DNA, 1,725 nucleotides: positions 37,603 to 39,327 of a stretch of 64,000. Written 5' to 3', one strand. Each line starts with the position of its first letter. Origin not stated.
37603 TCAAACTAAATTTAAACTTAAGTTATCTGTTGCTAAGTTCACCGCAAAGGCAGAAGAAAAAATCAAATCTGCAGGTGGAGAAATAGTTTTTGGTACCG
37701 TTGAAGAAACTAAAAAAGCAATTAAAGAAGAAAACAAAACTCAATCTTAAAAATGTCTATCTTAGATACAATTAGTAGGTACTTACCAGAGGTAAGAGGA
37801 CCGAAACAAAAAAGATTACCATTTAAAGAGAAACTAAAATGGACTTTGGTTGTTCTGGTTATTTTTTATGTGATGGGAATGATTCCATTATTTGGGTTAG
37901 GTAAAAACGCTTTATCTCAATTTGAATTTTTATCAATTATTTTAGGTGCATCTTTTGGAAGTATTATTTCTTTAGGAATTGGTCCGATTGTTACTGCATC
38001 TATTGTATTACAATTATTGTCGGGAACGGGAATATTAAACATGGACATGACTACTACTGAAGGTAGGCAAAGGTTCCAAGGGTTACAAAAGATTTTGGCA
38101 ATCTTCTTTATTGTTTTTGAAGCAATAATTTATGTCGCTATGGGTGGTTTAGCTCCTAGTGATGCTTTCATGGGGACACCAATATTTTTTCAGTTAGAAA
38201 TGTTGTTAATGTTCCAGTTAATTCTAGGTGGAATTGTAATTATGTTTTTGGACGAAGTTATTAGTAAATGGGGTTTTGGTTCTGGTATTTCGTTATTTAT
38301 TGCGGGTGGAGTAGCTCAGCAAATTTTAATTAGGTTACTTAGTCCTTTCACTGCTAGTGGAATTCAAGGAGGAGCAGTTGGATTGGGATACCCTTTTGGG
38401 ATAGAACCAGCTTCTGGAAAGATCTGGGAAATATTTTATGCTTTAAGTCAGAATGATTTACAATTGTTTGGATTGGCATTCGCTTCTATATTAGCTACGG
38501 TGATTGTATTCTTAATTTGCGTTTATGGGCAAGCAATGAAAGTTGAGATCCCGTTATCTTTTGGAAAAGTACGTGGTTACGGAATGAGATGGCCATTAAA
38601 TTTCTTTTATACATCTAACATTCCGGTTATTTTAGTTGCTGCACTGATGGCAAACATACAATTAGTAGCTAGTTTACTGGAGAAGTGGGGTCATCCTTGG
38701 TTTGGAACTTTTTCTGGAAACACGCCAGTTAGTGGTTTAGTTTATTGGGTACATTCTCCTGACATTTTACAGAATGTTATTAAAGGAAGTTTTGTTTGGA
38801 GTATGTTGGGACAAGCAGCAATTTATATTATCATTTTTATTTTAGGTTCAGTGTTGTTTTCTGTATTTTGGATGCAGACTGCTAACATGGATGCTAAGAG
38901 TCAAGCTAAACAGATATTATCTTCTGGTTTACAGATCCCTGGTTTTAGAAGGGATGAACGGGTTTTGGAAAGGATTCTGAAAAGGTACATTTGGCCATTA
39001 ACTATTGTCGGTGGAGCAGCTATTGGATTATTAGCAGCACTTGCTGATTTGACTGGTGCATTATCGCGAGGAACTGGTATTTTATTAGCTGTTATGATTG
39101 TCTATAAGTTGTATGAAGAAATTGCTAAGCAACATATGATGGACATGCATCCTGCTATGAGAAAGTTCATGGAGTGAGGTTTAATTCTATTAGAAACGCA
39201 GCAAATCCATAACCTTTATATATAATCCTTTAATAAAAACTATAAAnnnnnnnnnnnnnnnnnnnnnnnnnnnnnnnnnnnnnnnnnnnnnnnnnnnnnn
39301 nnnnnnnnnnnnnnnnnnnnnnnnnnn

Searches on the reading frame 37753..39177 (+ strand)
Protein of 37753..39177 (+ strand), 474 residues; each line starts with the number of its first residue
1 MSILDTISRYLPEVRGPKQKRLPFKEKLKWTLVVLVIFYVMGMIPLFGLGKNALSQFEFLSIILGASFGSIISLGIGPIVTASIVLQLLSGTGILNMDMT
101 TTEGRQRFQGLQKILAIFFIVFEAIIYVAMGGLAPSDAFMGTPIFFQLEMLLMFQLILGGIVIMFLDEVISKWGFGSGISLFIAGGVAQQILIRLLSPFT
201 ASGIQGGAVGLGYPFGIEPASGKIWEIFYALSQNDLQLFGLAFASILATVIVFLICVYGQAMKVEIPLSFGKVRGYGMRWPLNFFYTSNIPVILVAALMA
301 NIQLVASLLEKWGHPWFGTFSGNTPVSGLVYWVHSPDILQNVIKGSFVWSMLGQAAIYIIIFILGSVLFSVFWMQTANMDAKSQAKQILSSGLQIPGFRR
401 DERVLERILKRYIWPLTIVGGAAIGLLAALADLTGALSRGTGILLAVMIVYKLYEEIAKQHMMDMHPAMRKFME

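Call 62: search_protein_families(library=pfam, proteins=[window:37753-39177:+], max_evalue=0.00001)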
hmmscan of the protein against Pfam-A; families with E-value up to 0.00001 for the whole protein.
window:37753-39177:+ (474 aa): 1 family
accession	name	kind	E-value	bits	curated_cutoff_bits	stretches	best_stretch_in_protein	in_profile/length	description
PF00344.25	SecY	-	1.5e-63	215.5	32.2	1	70-454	1-306/306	SecY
